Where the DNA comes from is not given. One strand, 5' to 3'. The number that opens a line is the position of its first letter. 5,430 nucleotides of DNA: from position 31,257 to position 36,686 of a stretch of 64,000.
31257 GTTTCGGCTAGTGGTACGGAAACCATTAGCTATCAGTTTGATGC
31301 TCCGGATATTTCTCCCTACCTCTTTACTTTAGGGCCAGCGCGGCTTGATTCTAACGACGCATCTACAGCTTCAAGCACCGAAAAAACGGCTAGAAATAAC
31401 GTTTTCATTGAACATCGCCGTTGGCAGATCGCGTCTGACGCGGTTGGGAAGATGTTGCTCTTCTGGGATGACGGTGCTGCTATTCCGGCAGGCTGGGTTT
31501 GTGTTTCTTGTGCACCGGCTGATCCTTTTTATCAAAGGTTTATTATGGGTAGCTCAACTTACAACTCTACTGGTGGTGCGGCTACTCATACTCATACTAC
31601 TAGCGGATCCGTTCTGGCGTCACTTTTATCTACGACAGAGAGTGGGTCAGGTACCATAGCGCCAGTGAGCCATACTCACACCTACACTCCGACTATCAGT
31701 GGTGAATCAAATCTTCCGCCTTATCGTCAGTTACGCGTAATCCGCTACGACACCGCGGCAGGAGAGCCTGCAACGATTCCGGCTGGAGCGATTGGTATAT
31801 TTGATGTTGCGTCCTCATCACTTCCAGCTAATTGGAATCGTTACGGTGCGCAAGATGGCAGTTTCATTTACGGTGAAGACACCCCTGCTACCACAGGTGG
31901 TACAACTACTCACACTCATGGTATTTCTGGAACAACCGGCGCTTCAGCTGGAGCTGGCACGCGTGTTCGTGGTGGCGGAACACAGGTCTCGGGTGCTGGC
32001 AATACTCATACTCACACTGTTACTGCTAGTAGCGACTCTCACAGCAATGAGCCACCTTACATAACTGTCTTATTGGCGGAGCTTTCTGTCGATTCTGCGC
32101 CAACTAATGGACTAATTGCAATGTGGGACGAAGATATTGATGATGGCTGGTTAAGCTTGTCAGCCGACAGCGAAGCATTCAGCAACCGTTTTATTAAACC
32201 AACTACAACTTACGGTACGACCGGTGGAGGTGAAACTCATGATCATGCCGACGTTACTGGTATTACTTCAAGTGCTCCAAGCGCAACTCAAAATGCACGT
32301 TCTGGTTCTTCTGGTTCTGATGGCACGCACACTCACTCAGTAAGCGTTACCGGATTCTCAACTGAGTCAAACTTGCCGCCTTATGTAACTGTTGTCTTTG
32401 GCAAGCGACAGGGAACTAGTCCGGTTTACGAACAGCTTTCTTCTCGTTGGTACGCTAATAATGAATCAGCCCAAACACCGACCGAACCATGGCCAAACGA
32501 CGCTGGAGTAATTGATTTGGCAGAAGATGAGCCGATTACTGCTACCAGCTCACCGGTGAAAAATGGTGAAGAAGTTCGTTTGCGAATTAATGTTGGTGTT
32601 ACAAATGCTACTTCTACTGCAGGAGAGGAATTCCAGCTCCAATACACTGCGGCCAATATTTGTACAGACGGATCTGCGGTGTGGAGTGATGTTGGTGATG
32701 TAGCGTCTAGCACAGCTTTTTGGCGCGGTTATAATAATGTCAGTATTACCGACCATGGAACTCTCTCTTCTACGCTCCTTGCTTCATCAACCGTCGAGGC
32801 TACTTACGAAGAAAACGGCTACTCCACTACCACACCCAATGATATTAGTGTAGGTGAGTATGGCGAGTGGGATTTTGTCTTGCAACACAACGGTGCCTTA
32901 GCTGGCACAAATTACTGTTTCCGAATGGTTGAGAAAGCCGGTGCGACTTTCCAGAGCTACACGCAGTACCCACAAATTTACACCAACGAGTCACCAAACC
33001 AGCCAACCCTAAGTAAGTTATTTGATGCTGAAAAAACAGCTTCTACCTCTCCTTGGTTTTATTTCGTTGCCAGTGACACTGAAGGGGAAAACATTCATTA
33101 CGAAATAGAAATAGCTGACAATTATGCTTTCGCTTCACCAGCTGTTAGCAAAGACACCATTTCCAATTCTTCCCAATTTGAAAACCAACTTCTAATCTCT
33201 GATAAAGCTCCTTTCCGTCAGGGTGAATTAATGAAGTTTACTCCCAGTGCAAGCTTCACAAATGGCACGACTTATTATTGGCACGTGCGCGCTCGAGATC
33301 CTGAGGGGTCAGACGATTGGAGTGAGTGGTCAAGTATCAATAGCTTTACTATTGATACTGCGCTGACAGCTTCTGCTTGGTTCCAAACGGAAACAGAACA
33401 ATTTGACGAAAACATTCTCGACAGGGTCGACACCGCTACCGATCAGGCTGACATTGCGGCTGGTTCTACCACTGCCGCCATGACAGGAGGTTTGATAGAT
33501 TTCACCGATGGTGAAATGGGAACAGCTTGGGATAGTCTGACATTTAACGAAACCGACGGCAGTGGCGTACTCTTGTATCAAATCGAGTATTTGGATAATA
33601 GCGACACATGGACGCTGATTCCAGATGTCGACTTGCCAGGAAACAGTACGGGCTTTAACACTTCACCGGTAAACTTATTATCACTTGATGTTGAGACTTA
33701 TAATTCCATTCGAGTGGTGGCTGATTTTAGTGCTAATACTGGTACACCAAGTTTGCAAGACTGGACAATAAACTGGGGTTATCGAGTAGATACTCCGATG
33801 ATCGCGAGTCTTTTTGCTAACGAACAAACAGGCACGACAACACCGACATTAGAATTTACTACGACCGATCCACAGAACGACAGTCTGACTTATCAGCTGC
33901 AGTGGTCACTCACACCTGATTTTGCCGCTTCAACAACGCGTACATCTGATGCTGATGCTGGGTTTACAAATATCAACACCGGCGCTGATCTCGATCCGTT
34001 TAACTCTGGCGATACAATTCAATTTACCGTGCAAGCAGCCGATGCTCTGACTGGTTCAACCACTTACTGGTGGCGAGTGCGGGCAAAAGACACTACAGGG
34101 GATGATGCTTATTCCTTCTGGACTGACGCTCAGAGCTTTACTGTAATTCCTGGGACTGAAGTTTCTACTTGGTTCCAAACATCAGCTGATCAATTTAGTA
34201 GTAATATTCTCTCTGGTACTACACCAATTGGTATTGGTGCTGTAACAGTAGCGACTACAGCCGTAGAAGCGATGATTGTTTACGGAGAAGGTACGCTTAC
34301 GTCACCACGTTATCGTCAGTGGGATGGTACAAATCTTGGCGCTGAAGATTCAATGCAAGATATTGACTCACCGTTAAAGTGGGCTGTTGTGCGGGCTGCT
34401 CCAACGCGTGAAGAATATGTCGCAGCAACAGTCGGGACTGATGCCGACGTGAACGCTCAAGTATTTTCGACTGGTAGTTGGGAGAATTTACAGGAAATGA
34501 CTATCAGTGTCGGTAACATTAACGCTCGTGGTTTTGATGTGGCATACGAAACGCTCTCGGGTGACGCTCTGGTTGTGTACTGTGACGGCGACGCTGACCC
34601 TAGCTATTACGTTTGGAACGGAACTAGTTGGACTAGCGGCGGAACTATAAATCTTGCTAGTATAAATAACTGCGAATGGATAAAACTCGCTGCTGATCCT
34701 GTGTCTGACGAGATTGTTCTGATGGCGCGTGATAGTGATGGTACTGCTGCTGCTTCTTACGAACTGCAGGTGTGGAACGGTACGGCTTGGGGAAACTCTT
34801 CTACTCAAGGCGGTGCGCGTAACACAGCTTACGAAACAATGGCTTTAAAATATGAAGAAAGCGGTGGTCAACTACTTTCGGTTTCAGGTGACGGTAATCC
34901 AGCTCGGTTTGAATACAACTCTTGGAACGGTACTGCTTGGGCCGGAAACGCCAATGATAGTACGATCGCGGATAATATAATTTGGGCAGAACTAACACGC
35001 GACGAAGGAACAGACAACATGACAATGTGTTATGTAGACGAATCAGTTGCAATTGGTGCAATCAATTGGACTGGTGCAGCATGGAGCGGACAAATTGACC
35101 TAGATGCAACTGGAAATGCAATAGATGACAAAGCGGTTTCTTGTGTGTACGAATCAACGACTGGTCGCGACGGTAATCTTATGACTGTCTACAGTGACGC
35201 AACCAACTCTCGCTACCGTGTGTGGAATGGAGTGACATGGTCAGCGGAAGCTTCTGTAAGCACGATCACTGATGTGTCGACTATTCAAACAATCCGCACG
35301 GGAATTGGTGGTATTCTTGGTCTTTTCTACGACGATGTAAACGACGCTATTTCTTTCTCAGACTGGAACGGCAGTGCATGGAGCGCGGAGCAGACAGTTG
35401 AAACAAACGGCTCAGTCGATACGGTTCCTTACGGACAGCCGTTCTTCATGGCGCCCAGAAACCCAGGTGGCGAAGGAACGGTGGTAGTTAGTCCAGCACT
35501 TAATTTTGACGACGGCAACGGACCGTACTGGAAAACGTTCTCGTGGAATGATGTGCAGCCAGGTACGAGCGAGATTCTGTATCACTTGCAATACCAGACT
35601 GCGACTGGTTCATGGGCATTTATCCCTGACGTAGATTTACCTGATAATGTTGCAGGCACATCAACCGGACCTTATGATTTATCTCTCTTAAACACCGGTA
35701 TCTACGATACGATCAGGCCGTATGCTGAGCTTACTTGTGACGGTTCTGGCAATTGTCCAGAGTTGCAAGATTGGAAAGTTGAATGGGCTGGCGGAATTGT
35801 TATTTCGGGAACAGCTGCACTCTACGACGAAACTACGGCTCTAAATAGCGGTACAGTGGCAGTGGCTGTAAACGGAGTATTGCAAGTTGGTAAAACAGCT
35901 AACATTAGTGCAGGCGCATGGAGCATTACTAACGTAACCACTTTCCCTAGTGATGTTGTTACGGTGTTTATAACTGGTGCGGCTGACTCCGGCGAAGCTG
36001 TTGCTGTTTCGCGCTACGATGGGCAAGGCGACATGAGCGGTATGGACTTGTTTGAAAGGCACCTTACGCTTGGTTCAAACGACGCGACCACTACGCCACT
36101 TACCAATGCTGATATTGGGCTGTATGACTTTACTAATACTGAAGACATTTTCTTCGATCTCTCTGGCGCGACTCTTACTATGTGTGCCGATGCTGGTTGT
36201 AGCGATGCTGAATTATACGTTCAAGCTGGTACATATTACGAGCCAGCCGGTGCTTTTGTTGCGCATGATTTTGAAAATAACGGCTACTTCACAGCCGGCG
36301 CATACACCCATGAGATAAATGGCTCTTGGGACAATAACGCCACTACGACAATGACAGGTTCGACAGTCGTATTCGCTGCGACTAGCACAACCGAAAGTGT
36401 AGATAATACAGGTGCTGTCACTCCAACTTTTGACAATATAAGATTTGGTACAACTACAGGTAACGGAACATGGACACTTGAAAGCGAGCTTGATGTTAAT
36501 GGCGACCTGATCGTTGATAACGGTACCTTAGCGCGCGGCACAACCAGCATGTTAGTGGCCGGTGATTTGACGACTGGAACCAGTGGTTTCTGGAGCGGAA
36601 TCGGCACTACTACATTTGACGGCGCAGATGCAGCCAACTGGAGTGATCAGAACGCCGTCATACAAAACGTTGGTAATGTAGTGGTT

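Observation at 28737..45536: A 5599-aa surface giant combining three phage tail-collar domains, a novel WNGTxW six-blade repeat, beta-helix super-repeats and a DUF2341/LamG end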

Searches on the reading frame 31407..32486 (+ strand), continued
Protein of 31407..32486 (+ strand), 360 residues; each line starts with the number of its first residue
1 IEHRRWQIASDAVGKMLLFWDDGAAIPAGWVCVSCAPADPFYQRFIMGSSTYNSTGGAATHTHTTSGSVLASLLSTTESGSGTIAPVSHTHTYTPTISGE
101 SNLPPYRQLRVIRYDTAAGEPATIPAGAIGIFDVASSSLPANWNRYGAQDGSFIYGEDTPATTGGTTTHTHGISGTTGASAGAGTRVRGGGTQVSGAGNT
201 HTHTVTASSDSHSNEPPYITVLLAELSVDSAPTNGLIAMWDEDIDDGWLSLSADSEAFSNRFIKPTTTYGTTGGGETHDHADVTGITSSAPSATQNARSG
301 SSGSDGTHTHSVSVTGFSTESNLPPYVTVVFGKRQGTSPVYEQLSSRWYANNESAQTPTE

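Call 82: search_protein_representatives(alignment_id=A2)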
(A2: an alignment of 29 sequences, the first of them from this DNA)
Query: 29 sequences, 479 profile positions. Proteins with E-value up to 0.001 (for the whole library): 6425; up to 1e-10: 2513; up to 1e-30: 977. The best 150 are listed.
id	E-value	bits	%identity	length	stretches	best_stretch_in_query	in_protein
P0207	4.6e-237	803.8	-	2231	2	72-446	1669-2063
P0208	2.2e-236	801.5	-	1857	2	29-411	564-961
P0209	6.0e-227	770.4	-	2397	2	36-412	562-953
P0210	1.3e-214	729.7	-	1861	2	32-412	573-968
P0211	2.0e-214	729.1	-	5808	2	78-409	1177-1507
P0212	1.2e-211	719.9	-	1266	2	72-422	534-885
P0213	9.2e-185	631.3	-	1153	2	25-402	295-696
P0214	1.1e-182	624.5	-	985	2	76-407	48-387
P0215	9.0e-171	585.1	-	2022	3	84-470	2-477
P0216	3.9e-166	569.9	-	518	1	1-473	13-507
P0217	9.8e-153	525.7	-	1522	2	47-436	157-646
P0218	8.7e-151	519.2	-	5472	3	44-463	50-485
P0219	1.8e-147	508.3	-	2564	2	19-412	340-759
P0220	2.6e-147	507.8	-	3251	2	81-425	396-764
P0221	1.4e-139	482.3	-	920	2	77-405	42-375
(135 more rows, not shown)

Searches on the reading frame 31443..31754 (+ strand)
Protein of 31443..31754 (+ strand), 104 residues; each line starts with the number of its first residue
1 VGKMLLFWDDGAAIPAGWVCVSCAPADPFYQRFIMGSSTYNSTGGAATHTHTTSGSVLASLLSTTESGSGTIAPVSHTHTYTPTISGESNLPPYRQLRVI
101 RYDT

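Call 43: search_solved_structures(query=A3, max_evalue=10, show_alignments=5)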
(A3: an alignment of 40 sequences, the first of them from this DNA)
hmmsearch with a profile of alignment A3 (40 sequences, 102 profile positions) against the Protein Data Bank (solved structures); distinct sequences matched with E-value up to 10: 3.
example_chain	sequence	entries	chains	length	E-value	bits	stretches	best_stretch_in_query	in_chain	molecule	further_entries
7z47_I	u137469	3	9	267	0.0051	20.4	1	39-99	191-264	Putative structural protein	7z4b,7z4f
9qgo_A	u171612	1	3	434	0.007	19.9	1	1-66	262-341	Tail fiber protein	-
6ov6_A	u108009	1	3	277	0.37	14.4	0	11-98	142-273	C24 PROTEIN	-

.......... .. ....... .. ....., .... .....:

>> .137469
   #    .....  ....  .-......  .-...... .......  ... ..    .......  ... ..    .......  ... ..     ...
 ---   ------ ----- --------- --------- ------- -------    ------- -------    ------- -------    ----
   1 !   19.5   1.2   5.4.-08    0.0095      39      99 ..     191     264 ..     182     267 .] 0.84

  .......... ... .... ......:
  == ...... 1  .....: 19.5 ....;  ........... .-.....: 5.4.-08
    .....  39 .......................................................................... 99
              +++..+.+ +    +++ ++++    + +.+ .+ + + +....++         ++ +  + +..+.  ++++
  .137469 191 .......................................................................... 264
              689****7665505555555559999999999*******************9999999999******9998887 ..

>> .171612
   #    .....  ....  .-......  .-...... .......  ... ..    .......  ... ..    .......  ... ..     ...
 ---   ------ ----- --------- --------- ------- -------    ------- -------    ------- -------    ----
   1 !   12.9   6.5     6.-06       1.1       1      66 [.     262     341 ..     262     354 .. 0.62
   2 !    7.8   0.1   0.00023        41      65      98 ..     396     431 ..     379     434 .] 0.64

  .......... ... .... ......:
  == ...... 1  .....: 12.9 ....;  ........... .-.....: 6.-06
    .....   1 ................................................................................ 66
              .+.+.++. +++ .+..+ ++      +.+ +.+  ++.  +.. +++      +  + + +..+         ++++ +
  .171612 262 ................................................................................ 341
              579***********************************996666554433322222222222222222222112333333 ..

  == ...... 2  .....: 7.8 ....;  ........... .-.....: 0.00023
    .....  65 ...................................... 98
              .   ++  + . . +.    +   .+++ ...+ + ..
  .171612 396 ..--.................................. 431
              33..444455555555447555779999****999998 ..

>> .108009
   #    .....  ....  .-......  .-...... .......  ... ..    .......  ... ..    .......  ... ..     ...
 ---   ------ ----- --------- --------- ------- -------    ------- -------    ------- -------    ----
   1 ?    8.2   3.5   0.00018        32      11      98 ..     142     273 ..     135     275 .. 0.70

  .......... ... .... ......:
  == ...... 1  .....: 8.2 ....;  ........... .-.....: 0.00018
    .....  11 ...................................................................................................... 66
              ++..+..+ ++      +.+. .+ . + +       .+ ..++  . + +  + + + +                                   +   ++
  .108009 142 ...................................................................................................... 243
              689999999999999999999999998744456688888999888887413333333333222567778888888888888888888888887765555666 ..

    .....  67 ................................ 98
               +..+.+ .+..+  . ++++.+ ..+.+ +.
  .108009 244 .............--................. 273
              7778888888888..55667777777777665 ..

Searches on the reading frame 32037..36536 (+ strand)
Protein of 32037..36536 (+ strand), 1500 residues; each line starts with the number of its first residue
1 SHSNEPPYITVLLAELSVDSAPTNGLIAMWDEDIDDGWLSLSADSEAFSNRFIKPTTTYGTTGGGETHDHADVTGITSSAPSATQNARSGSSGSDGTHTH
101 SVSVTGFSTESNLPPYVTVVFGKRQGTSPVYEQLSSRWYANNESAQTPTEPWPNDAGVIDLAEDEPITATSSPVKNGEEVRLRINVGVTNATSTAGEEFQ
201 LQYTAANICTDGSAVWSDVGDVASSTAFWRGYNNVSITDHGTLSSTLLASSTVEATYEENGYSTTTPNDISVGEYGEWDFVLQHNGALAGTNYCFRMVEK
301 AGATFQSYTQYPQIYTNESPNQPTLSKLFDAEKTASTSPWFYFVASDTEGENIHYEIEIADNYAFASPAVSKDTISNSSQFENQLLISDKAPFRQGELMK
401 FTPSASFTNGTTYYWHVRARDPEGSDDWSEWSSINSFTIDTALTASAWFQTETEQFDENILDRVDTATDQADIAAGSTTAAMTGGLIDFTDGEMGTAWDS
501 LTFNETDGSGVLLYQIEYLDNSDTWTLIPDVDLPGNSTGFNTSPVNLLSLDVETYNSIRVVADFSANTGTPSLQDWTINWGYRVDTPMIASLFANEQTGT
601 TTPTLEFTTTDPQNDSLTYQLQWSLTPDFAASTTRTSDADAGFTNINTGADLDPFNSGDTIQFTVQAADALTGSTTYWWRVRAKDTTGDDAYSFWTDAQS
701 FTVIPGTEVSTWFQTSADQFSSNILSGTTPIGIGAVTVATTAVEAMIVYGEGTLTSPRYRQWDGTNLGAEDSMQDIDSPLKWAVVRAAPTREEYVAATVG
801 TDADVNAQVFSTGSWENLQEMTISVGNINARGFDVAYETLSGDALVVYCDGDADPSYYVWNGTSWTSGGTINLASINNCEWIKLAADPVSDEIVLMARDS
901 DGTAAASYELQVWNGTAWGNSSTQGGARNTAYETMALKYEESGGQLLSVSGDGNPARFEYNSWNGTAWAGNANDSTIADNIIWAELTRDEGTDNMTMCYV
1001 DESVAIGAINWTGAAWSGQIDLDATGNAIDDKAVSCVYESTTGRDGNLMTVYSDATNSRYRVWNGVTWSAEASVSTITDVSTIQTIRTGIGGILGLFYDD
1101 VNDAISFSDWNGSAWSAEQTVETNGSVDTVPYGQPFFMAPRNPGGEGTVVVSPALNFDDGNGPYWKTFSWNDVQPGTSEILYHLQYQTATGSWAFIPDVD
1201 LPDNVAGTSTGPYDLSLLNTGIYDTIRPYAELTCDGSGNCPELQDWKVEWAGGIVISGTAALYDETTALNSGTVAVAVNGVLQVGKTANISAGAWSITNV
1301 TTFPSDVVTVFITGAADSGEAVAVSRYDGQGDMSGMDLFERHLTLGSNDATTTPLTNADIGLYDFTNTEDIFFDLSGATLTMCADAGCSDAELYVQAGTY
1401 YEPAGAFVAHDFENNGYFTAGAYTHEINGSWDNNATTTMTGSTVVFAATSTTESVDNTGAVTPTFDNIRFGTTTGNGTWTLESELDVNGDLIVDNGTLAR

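Call 4: search_protein_families(library=pfam, proteins=[window:32037-36536:+], max_evalue=0.01)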
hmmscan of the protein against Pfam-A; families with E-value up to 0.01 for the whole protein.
window:32037-36536:+ (1500 aa): 2 families
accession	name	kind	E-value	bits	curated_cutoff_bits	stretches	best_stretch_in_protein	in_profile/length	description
PF25788.1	Ig_Rha78A_N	-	4.1e-06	27.4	27.4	1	402-438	66-100/105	Rha78A-like, N-terminal immunoglobulin domain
PF24489.1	Ig_J_second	-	0.00058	20.3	27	0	380-435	38-93/105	Tip attachment protein J second Ig-like domain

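Call 26: search_protein_families(library=ncbifam, proteins=[window:32037-36536:+], max_evalue=0.1)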
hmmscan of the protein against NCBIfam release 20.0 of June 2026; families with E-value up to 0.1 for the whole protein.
window:32037-36536:+ (1500 aa): 0 families

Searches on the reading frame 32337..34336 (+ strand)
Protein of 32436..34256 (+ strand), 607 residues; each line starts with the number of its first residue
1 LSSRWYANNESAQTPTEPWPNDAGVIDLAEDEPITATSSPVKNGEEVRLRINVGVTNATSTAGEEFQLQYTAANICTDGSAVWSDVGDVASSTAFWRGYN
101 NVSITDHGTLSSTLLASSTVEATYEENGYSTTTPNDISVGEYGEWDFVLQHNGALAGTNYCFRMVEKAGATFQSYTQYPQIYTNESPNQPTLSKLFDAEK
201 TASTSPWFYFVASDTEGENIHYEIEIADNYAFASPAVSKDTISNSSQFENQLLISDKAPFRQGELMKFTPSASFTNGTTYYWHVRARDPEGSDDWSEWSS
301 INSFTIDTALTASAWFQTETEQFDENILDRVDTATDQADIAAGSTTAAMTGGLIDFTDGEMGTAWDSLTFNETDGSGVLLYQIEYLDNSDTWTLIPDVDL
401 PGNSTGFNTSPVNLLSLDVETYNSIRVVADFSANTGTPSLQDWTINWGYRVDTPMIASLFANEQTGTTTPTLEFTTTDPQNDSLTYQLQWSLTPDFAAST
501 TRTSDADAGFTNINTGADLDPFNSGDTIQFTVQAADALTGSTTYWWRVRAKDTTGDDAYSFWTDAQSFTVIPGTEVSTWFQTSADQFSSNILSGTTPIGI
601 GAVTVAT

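Call 6: search_protein_families(library=pfam, proteins=[window:32337-34336:+], max_evalue=10)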
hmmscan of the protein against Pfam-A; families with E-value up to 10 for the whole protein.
window:32337-34336:+ (666 aa): 4 families
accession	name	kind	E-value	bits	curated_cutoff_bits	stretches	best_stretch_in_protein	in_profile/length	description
PF25788.1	Ig_Rha78A_N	-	6.9e-08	33.1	27.4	2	302-338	66-100/105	Rha78A-like, N-terminal immunoglobulin domain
PF24489.1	Ig_J_second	-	7.2e-05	23.2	27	2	280-335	38-93/105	Tip attachment protein J second Ig-like domain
PF05912.17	DUF870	-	0.21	12.1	27.1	1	129-203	13-86/112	Caenorhabditis elegans protein of unknown function (DUF870)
PF16656.11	Pur_ac_phosph_N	-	0.54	11.3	30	2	308-334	69-91/93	Purple acid Phosphatase, N-terminal domain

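Call 94: search_solved_structures(query=window:32436-34256:+, max_evalue=1, show_alignments=1)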
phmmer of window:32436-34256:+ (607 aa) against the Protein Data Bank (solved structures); distinct sequences matched with E-value up to 1: 0.
